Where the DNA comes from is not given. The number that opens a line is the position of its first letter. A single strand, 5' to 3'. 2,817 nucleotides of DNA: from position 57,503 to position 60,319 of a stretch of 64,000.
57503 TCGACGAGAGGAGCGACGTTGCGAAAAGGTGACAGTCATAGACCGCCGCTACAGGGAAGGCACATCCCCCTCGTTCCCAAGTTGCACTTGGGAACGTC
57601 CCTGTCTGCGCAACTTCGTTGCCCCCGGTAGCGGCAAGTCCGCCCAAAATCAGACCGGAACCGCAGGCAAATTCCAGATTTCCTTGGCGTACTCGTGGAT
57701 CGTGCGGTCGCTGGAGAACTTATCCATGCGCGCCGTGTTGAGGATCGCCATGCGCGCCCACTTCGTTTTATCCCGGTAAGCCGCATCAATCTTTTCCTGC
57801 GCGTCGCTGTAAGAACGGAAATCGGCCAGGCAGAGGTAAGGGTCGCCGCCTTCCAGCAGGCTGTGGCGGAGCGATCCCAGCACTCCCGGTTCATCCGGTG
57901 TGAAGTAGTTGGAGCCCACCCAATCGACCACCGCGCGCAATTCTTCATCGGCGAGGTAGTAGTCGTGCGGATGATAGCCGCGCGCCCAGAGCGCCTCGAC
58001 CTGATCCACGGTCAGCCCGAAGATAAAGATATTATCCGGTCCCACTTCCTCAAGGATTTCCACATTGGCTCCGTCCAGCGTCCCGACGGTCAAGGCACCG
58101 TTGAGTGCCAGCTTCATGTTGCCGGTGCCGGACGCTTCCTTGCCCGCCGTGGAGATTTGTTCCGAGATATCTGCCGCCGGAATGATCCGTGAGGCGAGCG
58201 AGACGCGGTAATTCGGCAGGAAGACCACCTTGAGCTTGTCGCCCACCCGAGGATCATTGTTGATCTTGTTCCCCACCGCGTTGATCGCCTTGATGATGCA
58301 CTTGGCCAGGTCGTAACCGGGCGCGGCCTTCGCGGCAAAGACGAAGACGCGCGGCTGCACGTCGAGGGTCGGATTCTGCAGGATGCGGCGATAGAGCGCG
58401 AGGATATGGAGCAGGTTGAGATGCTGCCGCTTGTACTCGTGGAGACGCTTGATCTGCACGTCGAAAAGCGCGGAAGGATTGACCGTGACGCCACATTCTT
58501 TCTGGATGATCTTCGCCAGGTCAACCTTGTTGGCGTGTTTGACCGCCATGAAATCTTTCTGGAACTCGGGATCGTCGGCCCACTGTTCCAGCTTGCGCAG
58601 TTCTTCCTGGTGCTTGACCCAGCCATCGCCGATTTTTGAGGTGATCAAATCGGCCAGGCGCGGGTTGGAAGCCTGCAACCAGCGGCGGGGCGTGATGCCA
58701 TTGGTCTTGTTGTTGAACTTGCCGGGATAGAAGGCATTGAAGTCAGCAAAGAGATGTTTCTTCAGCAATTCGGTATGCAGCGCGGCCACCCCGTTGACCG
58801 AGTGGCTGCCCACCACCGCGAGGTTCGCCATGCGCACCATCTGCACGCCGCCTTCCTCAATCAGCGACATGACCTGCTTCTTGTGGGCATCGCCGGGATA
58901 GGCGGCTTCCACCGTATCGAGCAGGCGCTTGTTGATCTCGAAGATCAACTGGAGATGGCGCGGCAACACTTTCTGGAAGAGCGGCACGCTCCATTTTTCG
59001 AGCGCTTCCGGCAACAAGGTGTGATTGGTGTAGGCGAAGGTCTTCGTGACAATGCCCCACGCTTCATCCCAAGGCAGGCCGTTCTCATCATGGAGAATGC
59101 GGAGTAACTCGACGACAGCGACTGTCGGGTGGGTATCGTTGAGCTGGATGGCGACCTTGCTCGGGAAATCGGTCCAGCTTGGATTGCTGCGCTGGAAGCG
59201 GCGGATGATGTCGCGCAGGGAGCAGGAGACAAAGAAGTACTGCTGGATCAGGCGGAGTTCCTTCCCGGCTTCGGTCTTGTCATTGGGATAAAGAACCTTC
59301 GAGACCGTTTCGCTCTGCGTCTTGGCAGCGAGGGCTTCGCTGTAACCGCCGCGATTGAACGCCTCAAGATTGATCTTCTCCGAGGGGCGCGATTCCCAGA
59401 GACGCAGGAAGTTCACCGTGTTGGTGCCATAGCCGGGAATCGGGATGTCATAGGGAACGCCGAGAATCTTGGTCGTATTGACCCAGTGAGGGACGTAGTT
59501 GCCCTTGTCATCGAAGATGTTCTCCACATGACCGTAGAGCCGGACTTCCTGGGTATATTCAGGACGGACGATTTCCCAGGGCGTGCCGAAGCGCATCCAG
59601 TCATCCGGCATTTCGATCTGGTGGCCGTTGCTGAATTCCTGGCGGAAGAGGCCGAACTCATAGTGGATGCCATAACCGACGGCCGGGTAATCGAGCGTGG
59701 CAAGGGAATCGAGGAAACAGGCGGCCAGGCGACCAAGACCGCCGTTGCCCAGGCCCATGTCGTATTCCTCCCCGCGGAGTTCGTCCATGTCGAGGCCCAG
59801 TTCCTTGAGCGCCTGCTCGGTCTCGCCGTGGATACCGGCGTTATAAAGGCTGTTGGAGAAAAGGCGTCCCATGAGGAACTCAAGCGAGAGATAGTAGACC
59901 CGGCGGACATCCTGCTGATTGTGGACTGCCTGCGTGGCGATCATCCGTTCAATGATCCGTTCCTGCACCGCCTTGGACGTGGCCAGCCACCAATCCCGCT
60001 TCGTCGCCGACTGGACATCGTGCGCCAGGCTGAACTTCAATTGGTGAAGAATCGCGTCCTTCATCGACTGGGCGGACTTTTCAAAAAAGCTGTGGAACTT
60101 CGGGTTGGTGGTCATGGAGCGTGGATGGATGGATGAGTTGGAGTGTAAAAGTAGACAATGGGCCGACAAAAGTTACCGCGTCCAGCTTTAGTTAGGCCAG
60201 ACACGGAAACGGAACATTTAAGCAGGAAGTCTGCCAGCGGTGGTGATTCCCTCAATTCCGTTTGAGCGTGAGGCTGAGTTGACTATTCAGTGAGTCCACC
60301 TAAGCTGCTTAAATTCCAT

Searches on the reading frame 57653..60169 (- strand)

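Call 67: search_protein_families(library=pfam, proteins=[window:57653-60169:-], max_evalue=0.0001)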
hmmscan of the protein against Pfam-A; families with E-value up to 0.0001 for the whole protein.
window:57653-60169:- (839 aa): 1 family
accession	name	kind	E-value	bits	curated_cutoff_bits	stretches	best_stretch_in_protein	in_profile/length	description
PF00343.26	Phosphorylase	-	0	1102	27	1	121-834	1-713/713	Carbohydrate phosphorylase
